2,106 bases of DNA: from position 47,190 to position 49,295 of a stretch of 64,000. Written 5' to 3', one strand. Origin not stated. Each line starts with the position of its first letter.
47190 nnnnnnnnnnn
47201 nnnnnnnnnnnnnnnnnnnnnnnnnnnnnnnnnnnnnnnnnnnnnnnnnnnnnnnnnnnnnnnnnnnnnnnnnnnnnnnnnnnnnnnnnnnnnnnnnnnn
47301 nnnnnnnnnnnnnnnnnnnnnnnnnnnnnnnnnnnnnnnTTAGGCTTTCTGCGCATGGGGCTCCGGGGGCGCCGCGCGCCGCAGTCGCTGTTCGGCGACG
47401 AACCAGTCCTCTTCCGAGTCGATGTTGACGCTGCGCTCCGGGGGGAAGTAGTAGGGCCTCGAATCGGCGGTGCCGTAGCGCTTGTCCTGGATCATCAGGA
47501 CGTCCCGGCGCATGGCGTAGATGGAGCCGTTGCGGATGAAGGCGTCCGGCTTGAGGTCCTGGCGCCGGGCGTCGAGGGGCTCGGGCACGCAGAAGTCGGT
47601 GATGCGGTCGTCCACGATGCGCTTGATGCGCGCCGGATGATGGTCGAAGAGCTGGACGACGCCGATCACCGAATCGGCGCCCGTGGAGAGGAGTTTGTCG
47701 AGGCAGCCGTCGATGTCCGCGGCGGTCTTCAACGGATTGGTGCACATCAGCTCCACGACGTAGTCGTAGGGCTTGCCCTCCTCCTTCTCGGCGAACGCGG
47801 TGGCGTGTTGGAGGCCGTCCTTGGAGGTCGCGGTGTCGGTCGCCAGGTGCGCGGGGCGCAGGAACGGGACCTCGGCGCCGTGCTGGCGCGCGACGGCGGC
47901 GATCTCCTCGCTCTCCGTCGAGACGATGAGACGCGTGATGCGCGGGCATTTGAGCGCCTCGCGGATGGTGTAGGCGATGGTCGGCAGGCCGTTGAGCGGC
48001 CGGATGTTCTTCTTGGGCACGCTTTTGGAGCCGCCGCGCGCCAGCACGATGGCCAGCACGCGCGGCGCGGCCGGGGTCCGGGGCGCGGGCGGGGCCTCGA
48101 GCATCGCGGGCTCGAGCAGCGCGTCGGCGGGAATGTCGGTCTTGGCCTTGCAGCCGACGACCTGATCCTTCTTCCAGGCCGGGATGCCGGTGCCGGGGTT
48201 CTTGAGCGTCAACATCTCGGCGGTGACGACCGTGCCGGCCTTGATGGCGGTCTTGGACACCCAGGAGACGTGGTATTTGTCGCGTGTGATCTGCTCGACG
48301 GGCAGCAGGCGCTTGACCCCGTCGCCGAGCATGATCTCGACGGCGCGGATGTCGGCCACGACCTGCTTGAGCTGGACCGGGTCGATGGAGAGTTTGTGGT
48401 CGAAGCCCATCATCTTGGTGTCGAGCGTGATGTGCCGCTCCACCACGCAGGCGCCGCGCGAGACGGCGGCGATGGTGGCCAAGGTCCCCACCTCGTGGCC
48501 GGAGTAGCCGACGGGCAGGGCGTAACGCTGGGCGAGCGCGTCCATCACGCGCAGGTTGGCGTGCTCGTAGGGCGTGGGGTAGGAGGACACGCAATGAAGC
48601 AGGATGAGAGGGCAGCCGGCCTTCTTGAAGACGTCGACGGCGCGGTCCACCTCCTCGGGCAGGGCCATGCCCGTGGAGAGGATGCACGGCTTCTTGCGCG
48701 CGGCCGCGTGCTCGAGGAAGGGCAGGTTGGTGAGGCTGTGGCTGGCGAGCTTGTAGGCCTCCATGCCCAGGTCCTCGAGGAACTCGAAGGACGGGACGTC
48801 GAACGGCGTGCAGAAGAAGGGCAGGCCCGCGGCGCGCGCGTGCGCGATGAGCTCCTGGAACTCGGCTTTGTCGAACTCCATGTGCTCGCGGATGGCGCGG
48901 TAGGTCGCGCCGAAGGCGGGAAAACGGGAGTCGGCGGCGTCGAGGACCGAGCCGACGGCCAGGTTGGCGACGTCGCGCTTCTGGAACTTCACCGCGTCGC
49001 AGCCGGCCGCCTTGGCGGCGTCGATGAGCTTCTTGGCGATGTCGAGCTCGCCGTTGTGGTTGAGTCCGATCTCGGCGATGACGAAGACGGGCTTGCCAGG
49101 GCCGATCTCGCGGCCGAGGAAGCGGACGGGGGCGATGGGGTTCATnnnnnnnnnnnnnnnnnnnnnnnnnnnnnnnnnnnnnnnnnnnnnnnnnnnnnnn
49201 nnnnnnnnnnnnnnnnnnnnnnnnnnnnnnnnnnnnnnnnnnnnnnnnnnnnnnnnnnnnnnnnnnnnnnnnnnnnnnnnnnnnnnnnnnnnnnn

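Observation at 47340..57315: Two nonulosonic-acid synthase/CMP-transferase fusion proteins with swapped domain order in one operon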

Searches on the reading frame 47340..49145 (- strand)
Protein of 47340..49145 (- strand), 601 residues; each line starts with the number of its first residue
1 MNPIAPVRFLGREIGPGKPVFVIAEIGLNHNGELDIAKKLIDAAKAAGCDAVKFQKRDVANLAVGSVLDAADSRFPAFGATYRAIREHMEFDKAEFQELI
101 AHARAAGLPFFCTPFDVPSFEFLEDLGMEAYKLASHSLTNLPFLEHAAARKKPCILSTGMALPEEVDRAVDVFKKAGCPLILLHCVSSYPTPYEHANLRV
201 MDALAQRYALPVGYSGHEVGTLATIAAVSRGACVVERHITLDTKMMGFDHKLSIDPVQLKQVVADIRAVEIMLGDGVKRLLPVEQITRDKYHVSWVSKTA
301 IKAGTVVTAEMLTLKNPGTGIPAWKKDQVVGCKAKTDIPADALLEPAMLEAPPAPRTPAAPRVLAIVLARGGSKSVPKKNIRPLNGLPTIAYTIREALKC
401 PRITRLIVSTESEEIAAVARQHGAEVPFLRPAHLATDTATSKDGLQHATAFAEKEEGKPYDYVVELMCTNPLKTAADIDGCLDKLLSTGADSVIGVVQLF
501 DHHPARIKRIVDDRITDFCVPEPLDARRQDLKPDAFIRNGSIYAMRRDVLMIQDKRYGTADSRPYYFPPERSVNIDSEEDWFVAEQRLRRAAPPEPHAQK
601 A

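Call 9: search_protein_families(library=pfam, proteins=[window:47340-49145:-], max_evalue=0.001)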
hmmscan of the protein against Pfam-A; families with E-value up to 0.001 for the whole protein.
window:47340-49145:- (601 aa): 3 families
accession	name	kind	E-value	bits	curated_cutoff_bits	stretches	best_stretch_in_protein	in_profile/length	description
PF03102.20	NeuB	-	1.6e-78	263.9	22.1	1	40-278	1-241/241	NeuB family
PF02348.25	CTP_transf_3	-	1.4e-20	74.5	22.6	1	365-548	2-185/217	Cytidylyltransferase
PF08666.17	SAF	-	1.3e-09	38.9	21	1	294-350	3-63/63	SAF domain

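Call 10: search_protein_families(library=ncbifam, proteins=[window:47340-49145:-], max_evalue=0.00001)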
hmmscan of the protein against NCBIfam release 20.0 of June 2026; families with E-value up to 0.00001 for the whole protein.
window:47340-49145:- (601 aa): 7 families
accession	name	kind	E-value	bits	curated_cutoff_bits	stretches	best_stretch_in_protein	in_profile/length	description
TIGR03569.1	NeuB_NnaB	equivalog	1.4e-98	330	399.65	1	20-343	1-328/329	N-acetylneuraminate synthase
TIGR03586.1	PseI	equivalog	5.3e-72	242.8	340.25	1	20-340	2-323/327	pseudaminic acid synthase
TIGR03584.1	PseF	equivalog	7.4e-41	140.2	205.7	1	364-586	1-218/222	pseudaminic acid cytidylyltransferase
NF003952.0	PRK05450.1-5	subfamily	1e-08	34.6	193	1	362-497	2-128/250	3-deoxy-manno-octulosonate cytidylyltransferase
NF009905.0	PRK13368.1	subfamily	1.9e-07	30.7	255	1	363-550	3-184/243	3-deoxy-manno-octulosonate cytidylyltransferase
NF003950.0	PRK05450.1-3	subfamily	7e-06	25.6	234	0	363-489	3-121/248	3-deoxy-manno-octulosonate cytidylyltransferase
TIGR03170.1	flgA_cterm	equivalog_domain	8.1e-06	25.8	54.65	0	290-353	11-78/137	flagellar basal body P-ring formation chaperone FlgA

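Call 12: search_solved_structures(query=window:47340-49145:-, max_evalue=0.001)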
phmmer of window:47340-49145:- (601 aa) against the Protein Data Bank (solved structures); distinct sequences matched with E-value up to 0.001: 15.
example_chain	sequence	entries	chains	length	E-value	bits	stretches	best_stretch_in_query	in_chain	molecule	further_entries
6ncs_A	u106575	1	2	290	1.4e-50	175.8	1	13-277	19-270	N-acetylneuraminic acid (Sialic acid) synthetase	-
8h2c_A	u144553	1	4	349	2.5e-42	148.5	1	16-343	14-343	Pseudaminic acid synthase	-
1vli_A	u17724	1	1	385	5.7e-41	144.1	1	7-281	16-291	Spore coat polysaccharide biosynthesis protein spsE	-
1xuu_A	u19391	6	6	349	8.1e-41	143.6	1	11-321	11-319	polysialic acid capsule biosynthesis protein SiaC | N-acetylneuraminate synthase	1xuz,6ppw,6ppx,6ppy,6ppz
4ipj_A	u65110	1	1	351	8.3e-41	143.5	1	11-321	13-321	Polysialic acid capsule biosynthesis protein SiaC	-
4ipi_A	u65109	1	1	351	1.6e-40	142.6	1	11-321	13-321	Polysialic acid capsule biosynthesis protein SiaC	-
2wqp_A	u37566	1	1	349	2e-39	139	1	11-321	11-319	POLYSIALIC ACID CAPSULE BIOSYNTHESIS PROTEIN SIAC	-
3g8r_A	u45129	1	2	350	1.7e-36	129.3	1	17-350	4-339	Probable spore coat polysaccharide biosynthesis protein E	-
6ifd_A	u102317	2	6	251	5.4e-30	107.8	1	363-589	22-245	CMP-N-acetylneuraminate Synthetase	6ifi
9ftb_A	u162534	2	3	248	3.7e-26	95.2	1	363-586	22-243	NeuA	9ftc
1qwj_A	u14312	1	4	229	5.3e-24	88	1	361-590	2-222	cytidine monophospho-N-acetylneuraminic acid synthetase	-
1eyr_A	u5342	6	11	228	5.4e-23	84.7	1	364-588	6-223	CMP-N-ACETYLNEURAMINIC ACID SYNTHETASE | N-acylneuraminate cytidylyltransferase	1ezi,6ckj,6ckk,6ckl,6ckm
9t4z_A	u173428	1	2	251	2.8e-18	69.2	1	358-553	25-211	PpNeuA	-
1vh3_A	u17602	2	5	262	0.00081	21.4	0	365-433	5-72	3-deoxy-manno-octulosonate cytidylyltransferase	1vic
3duv_A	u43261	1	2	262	0.00081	21.4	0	365-433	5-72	3-deoxy-manno-octulosonate cytidylyltransferase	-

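Call 14: find_homologous_proteins(query=window:47340-49145:-, max_evalue=1e-10)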
Query window:47340-49145:- (601 aa): 7745 proteins with E <= 1e-10 among 8000 candidates; the best 120 are listed.
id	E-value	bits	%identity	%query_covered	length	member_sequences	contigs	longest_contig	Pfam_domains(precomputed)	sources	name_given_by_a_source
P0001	0.0e+0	1363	100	100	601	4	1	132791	PF03102.21,PF08666.18,PF02348.26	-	-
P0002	0.0e+0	1256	91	100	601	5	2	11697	PF03102.21,PF08666.18,PF02348.26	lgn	-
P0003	3.5e-285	965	73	100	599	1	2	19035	PF03102.21,PF02348.26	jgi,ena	jgi:sialic acid synthase SpsE/CMP-N-acetylneuraminic acid synthetase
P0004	1.0e-284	964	74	97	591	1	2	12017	PF03102.21,PF08666.18,PF02348.26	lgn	-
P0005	6.6e-280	948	72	99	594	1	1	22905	PF03102.21,PF08666.18,PF02348.26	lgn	-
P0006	2.3e-278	943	70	100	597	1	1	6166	PF03102.21,PF02348.26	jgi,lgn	-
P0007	3.5e-271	919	69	99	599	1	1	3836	PF03102.21,PF08666.18,PF02348.26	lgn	-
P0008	1.9e-258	877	66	98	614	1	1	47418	PF03102.21,PF02348.26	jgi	jgi:N-acetylneuraminate synthase/N,N'-diacetyllegionaminate synthase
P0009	3.4e-207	708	89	58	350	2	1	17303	PF03102.21,PF08666.18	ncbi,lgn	-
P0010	1.1e-198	680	86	58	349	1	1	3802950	PF03102.21,PF08666.18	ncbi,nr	ncbi:MAG: N-acetylneuraminate synthase family protein [Elusimicrobiota bacterium]|nr:MAG: N-acetylne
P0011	1.4e-198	679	86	58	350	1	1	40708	PF03102.21,PF08666.18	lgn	-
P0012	5.9e-195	667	85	58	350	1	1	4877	PF03102.21,PF08666.18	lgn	-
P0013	6.8e-190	651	83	58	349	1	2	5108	PF03102.21,PF08666.18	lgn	-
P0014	1.4e-189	650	82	58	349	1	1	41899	PF03102.21,PF08666.18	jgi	jgi:N-acetylneuraminate synthase/N,N'-diacetyllegionaminate synthase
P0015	3.3e-179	615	78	58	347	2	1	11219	PF03102.21,PF08666.18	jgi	jgi:sialic acid synthase SpsE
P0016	1.7e-175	603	77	58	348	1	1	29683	PF03102.21,PF08666.18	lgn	-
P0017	4.6e-171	589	75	58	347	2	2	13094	PF03102.21,PF08666.18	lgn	-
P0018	2.0e-167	577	74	58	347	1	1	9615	PF03102.21,PF08666.18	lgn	-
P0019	8.9e-154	531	70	57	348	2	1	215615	PF03102.21,PF08666.18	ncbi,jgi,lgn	ncbi:MAG: N-acetylneuraminate synthase family protein [Elusimicrobiota bacterium]|jgi:sialic acid sy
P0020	3.0e-147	510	67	58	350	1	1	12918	PF03102.21,PF08666.18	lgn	-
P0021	2.9e-143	497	66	57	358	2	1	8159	PF03102.21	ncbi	ncbi:MAG: N-acetylneuraminate synthase family protein [Elusimicrobiota bacterium]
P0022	2.0e-139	484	64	57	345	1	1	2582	PF03102.21,PF08666.18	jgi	jgi:sialic acid synthase SpsE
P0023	2.6e-137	477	60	58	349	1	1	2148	PF03102.21,PF08666.18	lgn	-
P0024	8.8e-135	469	61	57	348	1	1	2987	PF03102.21,PF08666.18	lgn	-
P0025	5.3e-132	460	61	58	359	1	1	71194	PF03102.21,PF08666.18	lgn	-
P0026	8.7e-128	446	60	56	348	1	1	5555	PF03102.21,PF08666.18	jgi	-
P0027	3.4e-127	444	59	57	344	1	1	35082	PF03102.21,PF08666.18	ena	-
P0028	9.1e-127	442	60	57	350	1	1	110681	PF03102.21,PF08666.18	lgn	-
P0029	2.7e-126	441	58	58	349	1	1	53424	PF03102.21,PF08666.18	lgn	-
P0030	6.2e-125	436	59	57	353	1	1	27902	PF03102.21,PF08666.18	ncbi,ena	-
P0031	7.8e-125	436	67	49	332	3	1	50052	PF03102.21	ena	-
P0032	2.0e-124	435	58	58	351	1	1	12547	PF03102.21,PF08666.18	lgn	-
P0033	2.8e-124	434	58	57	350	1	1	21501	PF03102.21,PF08666.18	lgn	-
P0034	5.1e-124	433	40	55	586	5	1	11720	PF03102.21,PF08666.18,PF02348.26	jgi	jgi:N,N'-diacetyllegionaminate synthase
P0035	5.5e-124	433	57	57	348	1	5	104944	PF03102.21,PF08666.18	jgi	jgi:sialic acid synthase SpsE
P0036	2.6e-123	431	57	58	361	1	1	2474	PF03102.21,PF08666.18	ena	-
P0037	9.2e-123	429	57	58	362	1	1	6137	PF03102.21,PF08666.18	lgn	-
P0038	9.4e-123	429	58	57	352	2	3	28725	PF03102.21,PF08666.18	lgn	-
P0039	1.4e-122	428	61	55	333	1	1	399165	PF03102.21,PF08666.18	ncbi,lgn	-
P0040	1.5e-122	428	60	55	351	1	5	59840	PF03102.21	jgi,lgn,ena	-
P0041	5.0e-122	427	57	58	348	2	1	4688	PF03102.21,PF08666.18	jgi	jgi:sialic acid synthase SpsE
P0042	5.3e-122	427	55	57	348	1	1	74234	PF03102.21,PF08666.18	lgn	-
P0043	9.7e-122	426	57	58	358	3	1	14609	PF03102.21,PF08666.18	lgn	-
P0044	2.0e-121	425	57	57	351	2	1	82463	PF03102.21,PF08666.18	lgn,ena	-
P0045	4.5e-121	423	60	56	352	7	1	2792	PF03102.21,PF08666.18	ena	-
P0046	5.3e-121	423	57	58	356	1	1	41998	PF03102.21,PF08666.18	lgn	-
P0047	1.8e-120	422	56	58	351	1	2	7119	PF03102.21,PF08666.18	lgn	-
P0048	2.0e-120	421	56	57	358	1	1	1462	PF03102.21,PF08666.18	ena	-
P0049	2.4e-120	421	58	56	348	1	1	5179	PF03102.21,PF08666.18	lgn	-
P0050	3.1e-120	421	57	56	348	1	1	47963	PF03102.21,PF08666.18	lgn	-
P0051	4.1e-120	420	57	57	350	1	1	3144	PF03102.21,PF08666.18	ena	-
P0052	1.3e-119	419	57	55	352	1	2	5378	PF03102.21,PF08666.18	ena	-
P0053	2.3e-119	418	56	57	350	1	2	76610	PF03102.21,PF08666.18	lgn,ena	-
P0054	4.6e-119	417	57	57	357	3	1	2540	PF03102.21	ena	-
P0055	5.3e-119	417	55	58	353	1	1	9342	PF03102.21,PF08666.18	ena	-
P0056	6.2e-119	416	57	55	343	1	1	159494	PF03102.21,PF08666.18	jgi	jgi:sialic acid synthase SpsE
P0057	8.5e-119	416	54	58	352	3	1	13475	PF03102.21,PF08666.18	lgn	-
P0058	1.1e-118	416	56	57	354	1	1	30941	PF03102.21,PF08666.18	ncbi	-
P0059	1.1e-118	416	58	55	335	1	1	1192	PF03102.21,PF08666.18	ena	-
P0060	1.2e-118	416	54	59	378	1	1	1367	PF03102.21,PF08666.18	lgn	-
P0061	1.2e-118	415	56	58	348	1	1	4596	PF03102.21,PF08666.18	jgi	jgi:sialic acid synthase SpsE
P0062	1.3e-118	415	57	56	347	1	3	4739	PF03102.21,PF08666.18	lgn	-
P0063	1.5e-118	415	59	55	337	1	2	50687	PF03102.21,PF08666.18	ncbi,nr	ncbi:MAG: N-acetylneuraminate synthase family protein [Magnetococcales bacterium]|nr:N-acetylneurami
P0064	2.6e-118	414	56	57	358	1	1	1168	PF03102.21,PF08666.18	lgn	-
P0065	3.1e-118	414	56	57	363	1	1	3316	PF03102.21,PF08666.18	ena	-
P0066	3.9e-118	414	54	58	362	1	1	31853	PF03102.21,PF08666.18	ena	-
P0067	4.3e-118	414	56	58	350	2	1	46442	PF03102.21,PF08666.18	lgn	-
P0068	6.1e-118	413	55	57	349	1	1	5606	PF03102.21,PF08666.18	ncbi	-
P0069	6.2e-118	413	56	57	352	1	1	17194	PF03102.21,PF08666.18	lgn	-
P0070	8.0e-118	413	56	57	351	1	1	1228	PF03102.21,PF08666.18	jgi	jgi:N-acetylneuraminate synthase/N,N'-diacetyllegionaminate synthase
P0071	8.7e-118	413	57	55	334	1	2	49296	PF03102.21,PF08666.18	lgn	-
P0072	1.8e-117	412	57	55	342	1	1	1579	PF03102.21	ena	-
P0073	3.8e-117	411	56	58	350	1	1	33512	PF03102.21,PF08666.18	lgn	-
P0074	5.2e-117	410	44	55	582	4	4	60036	PF03102.21,PF08666.18,PF02348.26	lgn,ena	-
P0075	5.8e-117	410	56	55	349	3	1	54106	PF03102.21,PF08666.18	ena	-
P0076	6.8e-117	410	57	57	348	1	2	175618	PF03102.21,PF08666.18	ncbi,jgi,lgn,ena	-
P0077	1.2e-116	409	58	57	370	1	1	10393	PF03102.21,PF08666.18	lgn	-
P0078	1.4e-116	409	58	57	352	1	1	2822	PF03102.21,PF08666.18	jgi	jgi:sialic acid synthase SpsE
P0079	1.5e-116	409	56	57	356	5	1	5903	PF03102.21,PF08666.18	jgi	-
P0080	1.9e-116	408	54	57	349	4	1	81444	PF03102.21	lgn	-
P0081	2.4e-116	408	55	57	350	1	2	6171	PF03102.21,PF08666.18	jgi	jgi:sialic acid synthase SpsE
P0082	3.4e-116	407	55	56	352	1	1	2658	PF03102.21,PF08666.18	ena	-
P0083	5.7e-116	407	55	56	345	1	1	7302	PF03102.21,PF08666.18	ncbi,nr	ncbi:MAG: N-acetylneuraminate synthase family protein [Magnetococcales bacterium]|nr:N-acetylneurami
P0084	9.9e-116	406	54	57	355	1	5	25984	PF03102.21,PF08666.18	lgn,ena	-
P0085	1.0e-115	406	57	57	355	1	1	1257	PF03102.21,PF08666.18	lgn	-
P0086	1.5e-115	405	54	58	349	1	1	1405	PF03102.21,PF08666.18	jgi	-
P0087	1.5e-115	405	58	56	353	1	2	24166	PF03102.21,PF08666.18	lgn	-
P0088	1.5e-115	405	54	55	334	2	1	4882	PF03102.21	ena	-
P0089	2.3e-115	405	54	57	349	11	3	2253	PF03102.21,PF08666.18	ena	-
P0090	3.0e-115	404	56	55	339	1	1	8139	PF03102.21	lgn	-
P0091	3.1e-115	404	55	57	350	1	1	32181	PF03102.21,PF08666.18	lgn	-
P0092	3.1e-115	404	57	55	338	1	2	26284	PF03102.21,PF08666.18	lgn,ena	-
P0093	3.3e-115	404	57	56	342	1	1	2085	PF03102.21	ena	-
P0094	3.4e-115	404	43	55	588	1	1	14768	PF03102.21,PF08666.18,PF02348.26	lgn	-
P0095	4.6e-115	404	56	55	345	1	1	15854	PF03102.21,PF08666.18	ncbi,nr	ncbi:MAG: N-acetylneuraminate synthase family protein [Magnetococcales bacterium]|nr:N-acetylneurami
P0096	5.0e-115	404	42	56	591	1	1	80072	PF03102.21,PF08666.18,PF12804.14,PF02348.26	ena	-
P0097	5.4e-115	403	57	55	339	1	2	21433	PF03102.21,PF08666.18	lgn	-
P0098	5.4e-115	403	55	56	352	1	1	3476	PF03102.21,PF08666.18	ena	-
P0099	5.7e-115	403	58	55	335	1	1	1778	PF03102.21,PF08666.18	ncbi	-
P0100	8.2e-115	403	58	56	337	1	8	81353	PF03102.21,PF08666.18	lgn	-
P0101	8.5e-115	403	42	57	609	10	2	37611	PF03102.21,PF08666.18,PF12804.14,PF02348.26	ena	-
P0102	1.2e-114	402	57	55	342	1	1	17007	PF03102.21,PF08666.18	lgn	-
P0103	1.3e-114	402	53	55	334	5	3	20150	PF03102.21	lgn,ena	-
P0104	1.3e-114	402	57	56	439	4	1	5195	PF03102.21,PF08666.18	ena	-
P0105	1.4e-114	402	58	55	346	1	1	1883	PF03102.21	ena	-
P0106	1.5e-114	402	56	57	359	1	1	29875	PF03102.21,PF08666.18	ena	-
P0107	1.5e-114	402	53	55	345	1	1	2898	PF03102.21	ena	-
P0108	1.5e-114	402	55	56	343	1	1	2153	PF03102.21,PF08666.18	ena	-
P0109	1.6e-114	402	52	58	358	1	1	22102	PF03102.21,PF08666.18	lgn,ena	-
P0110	1.7e-114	402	56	57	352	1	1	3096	PF03102.21,PF08666.18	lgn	-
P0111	1.8e-114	402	55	56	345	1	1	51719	PF03102.21,PF08666.18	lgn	-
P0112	1.8e-114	402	57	57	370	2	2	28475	PF03102.21,PF08666.18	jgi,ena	jgi:sialic acid synthase SpsE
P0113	2.1e-114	402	58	55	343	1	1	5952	PF03102.21,PF08666.18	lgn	-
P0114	2.1e-114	401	57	55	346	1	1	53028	PF03102.21,PF08666.18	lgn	-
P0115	2.1e-114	401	55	55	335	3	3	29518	PF03102.21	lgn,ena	-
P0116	2.4e-114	401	57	55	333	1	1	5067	PF03102.21,PF08666.18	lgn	-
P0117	3.9e-114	401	55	56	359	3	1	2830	PF03102.21,PF08666.18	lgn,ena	-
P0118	5.2e-114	400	57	55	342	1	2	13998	PF03102.21,PF08666.18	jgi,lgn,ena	jgi:sialic acid synthase SpsE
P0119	5.3e-114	400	58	55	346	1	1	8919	PF03102.21,PF08666.18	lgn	-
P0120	5.5e-114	400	57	55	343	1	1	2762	PF03102.21,PF08666.18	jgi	jgi:sialic acid synthase SpsE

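Call 16: find_encoding_contigs(protein=P0010, flank=10000, max_places=3)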
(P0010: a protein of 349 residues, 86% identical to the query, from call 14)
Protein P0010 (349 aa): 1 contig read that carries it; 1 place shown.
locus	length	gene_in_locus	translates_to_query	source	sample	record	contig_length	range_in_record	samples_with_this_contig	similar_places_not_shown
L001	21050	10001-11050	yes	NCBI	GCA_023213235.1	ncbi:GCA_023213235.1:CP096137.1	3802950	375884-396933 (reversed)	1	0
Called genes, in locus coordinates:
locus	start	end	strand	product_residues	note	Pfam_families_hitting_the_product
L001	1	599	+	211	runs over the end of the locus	PF00117:GATase, PF07685:GATase_3 (weak)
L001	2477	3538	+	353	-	PF03102:NeuB, PF08666:SAF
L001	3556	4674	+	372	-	PF02350:Epimerase_2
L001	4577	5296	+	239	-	PF14602:Hexapep_2 (faint), PF25084:LbH_EIF2B (weak), PF25087:GMPPB_C (faint), PF00132:Hexapep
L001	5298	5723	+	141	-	PF00571:CBS (weak)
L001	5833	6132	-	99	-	-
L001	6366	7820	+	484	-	-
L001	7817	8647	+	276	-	PF05721:PhyH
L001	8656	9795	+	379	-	PF00535:Glycos_transf_2, PF13641:Glyco_tranf_2_3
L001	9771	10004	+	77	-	-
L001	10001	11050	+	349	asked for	PF03102:NeuB, PF08666:SAF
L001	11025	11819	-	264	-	PF27859:LIC12162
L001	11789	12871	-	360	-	-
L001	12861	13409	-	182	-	-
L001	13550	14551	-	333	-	PF00389:2-Hacid_dh (weak), PF02826:2-Hacid_dh_C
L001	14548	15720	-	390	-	PF02746:MR_MLE_N, PF13378:MR_MLE_C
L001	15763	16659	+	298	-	PF13469:Sulfotransfer_3 (faint)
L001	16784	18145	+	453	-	PF02310:B12-binding, PF04055:Radical_SAM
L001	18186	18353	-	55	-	-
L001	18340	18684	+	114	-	-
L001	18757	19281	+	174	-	PF01583:APS_kinase, PF13671:AAA_33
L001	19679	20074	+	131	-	PF00459:Inositol_P (weak)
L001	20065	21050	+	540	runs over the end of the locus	PF13714:PEP_mutase, PF00483:NTP_transferase (faint), PF12804:NTP_transf_3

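Call 17: find_encoding_contigs(protein=P0009, flank=10000, max_places=3)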
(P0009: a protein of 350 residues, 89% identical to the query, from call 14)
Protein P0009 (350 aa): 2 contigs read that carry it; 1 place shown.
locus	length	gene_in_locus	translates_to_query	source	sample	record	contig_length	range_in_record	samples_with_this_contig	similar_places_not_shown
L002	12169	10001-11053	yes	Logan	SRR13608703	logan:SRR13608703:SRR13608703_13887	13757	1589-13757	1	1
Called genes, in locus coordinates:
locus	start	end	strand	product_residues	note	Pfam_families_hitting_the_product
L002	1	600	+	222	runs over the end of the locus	PF13489:Methyltransf_23 (weak)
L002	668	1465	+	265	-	PF00977:His_biosynth, PF01207:Dus (faint), PF02581:TMP-TENI (faint), PF03060:NMO (faint)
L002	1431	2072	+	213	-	PF00117:GATase, PF07685:GATase_3 (weak)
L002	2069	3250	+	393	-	-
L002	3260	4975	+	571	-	PF02348:CTP_transf_3, PF03102:NeuB, PF08666:SAF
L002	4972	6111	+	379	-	PF02350:Epimerase_2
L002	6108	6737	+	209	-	PF17836:PglD_N (weak), PF25084:LbH_EIF2B (weak), PF25087:GMPPB_C (weak), PF00132:Hexapep, PF14602:Hexapep_2 (weak)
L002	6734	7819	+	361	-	PF00571:CBS (faint), PF00483:NTP_transferase, PF12804:NTP_transf_3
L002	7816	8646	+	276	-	PF05721:PhyH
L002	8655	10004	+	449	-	PF00535:Glycos_transf_2, PF12804:NTP_transf_3 (faint), PF13641:Glyco_tranf_2_3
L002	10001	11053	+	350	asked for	PF03102:NeuB, PF08666:SAF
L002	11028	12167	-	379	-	?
